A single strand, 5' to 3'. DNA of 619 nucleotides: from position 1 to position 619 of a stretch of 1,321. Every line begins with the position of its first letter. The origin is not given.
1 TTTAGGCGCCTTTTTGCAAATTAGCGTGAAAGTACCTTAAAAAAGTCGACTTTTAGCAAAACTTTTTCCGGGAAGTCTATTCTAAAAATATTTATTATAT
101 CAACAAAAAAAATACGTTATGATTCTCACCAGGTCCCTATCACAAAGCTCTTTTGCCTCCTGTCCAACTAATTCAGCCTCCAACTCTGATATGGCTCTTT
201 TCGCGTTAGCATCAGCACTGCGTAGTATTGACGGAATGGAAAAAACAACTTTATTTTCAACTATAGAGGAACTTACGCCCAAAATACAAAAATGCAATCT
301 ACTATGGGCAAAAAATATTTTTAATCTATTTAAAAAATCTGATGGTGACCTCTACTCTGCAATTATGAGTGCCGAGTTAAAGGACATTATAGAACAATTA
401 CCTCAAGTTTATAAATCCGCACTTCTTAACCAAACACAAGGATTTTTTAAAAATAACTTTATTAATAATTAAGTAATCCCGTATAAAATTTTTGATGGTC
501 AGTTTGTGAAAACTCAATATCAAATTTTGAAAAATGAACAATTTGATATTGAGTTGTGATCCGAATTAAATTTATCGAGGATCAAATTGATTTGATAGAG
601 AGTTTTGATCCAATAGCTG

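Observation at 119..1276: A complete but heavily eroded actin-family gene, readable only as colinear islands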

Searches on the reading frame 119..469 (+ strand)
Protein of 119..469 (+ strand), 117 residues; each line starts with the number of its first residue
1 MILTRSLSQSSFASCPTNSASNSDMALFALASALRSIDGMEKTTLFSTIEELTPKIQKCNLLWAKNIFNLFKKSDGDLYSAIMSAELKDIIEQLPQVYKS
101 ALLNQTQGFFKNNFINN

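Call 6: search_protein_families(library=pfam, proteins=[window:119-469:+], max_evalue=1)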
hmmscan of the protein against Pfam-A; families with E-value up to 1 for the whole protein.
seq(117 aa): 0 families
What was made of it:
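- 119..472 (+): ORF1 (117 aa), an orphan ORF. Its first 95 codons lie in the shared block. Not actin-like; coding status doubtful. Call 6: no Pfam family.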

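Call 10: find_homologous_proteins(query=window:119-469:+, max_evalue=1)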
Query seq(117 aa) (117 aa): 1 proteins with E <= 1 among 12 candidates.
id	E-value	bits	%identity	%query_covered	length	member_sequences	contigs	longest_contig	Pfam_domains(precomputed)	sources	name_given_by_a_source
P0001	5.6e-53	195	100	81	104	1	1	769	-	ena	-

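Call 12: find_encoding_contigs(protein=P0001, flank=10000)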
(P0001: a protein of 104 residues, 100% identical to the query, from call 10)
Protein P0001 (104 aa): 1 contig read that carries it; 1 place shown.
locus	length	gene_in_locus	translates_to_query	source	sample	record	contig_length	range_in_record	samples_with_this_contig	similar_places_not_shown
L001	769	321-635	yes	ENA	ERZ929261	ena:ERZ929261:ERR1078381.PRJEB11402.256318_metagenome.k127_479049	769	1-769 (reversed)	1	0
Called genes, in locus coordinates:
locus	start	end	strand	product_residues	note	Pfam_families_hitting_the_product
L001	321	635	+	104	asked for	-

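Call 15: find_encoding_contigs(protein=window:119-469:+, flank=10000, max_places=10)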
Protein seq(117 aa) (117 aa): no gene with exactly this product is on record in the collection.

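Call 26: find_related_loci(query=window:119-469:+, collection=genome_contigs, flank=5000)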
Query seq(117 aa) (117 aa) in genome_contigs; peptide patterns used: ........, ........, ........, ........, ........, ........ (x = any residue, [..] = any of these).
459 stretches matched a pattern, but none encodes a relative of the query by tblastn (E <= 1e-3).

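Call 27: find_related_loci(query=window:119-469:+, collection=metagenome_contigs, flank=5000)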
Query seq(117 aa) (117 aa) in metagenome_contigs; peptide patterns used: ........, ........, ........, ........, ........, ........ (x = any residue, [..] = any of these).
529 stretches matched a pattern, but none encodes a relative of the query by tblastn (E <= 1e-3).

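Call 35: search_protein_representatives(protein=window:119-469:+)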
Query: 117 residues. Proteins with E-value up to 0.001 (for the whole library): 2; up to 1e-10: 1; up to 1e-30: 1. The best 2 are listed.
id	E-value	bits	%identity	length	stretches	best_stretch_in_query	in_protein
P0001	1.8e-53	195.2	99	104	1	1-96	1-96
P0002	9.5e-04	35.6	30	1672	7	11-69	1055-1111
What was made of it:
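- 119..472 (+): Call 35: exhaustive phmmer finds only the identical-block protein plus a low-complexity bacterial repeat protein.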

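Call 61: list_cluster_members(proteins=[P0001, P0003, P0004])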
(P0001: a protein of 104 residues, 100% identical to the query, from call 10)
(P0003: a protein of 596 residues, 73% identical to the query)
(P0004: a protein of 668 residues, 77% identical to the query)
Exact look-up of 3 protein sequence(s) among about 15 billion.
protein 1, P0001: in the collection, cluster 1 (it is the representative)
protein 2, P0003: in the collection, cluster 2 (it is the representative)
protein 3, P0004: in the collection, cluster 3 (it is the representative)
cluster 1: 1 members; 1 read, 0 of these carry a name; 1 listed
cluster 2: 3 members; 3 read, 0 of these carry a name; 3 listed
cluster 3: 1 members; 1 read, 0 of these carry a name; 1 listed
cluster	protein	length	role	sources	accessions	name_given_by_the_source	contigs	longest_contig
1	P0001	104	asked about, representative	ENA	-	-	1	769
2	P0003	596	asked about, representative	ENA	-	-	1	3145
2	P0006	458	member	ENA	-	-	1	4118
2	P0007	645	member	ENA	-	-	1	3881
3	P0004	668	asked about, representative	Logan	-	-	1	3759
